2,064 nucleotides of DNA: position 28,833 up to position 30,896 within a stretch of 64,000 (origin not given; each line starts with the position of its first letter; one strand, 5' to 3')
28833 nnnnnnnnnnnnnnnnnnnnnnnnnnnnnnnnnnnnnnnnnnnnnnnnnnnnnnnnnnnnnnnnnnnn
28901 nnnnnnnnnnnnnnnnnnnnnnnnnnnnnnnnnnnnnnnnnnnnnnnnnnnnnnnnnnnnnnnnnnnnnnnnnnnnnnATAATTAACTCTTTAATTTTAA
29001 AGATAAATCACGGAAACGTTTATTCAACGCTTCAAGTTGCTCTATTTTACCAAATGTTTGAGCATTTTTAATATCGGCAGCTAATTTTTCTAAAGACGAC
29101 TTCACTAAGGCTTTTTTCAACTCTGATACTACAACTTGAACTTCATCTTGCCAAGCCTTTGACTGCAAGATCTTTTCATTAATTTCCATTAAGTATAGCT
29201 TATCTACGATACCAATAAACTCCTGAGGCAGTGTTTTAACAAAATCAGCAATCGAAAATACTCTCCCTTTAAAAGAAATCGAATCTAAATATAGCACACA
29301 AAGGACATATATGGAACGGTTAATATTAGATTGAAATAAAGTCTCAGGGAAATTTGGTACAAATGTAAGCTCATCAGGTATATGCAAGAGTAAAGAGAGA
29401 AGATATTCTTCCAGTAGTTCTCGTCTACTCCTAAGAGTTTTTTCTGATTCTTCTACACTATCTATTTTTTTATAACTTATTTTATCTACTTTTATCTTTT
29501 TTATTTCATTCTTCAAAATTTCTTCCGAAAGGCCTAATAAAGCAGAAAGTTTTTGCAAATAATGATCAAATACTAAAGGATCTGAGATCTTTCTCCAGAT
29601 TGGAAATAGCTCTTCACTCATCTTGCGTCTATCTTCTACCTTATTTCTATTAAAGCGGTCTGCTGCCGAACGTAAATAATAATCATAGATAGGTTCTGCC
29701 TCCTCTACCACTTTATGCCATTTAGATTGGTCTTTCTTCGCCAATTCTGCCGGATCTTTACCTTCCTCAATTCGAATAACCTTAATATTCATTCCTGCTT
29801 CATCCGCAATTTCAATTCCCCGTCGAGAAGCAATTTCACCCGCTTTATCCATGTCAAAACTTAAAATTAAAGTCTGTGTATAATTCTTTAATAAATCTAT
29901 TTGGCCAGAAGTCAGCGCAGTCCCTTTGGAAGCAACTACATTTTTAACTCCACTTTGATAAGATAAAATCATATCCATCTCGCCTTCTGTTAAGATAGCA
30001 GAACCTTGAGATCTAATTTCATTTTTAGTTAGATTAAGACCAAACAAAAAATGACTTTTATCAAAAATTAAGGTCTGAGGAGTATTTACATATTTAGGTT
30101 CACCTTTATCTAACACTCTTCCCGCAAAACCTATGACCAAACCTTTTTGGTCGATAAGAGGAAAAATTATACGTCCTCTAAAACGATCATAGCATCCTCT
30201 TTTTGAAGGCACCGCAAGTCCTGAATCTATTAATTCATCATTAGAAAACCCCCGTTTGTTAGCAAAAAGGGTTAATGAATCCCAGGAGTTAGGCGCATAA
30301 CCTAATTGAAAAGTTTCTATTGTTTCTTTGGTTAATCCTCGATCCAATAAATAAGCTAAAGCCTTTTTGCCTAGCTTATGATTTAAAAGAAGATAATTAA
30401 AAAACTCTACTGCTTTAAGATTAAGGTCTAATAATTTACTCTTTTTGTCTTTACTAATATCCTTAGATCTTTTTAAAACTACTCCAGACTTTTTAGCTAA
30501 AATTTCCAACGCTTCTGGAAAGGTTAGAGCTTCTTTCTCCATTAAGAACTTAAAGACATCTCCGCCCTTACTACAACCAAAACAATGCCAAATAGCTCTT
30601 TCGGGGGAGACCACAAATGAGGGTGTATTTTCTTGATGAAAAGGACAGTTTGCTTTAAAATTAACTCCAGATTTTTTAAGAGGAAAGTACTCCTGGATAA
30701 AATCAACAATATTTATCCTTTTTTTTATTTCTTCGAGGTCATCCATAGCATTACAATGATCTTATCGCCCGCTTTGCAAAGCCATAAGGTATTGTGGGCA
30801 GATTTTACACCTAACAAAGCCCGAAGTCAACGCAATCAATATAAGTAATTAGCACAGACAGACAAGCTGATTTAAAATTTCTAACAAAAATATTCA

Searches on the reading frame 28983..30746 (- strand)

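Call 36: search_protein_families(library=pfam, proteins=[window:28983-30746:-], max_evalue=0.001)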
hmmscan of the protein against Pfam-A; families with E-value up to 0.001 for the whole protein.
window:28983-30746:- (587 aa): 6 families
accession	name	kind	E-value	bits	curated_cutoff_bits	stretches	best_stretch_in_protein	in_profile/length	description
PF08275.17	DNAG_N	-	9.2e-39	132.9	26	1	119-239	4-126/128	DNA primase catalytic core, N-terminal domain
PF01807.25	Zn_ribbon_DnaG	-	7.7e-33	112.7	24.9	1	3-94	5-96/98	CHC2 zinc finger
PF13155.12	Toprim_2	-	5.5e-20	72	22.1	1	251-335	1-87/88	Toprim-like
PF13662.12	Toprim_4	-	2.9e-12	47.1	25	1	250-324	3-84/85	Toprim domain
PF10410.14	DnaB_bind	-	2.4e-10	40.9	20.6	1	355-409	2-56/56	DnaB-helicase binding domain of primase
PF01751.28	Toprim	-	1.3e-07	32.2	23.1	1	250-326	2-96/96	Toprim domain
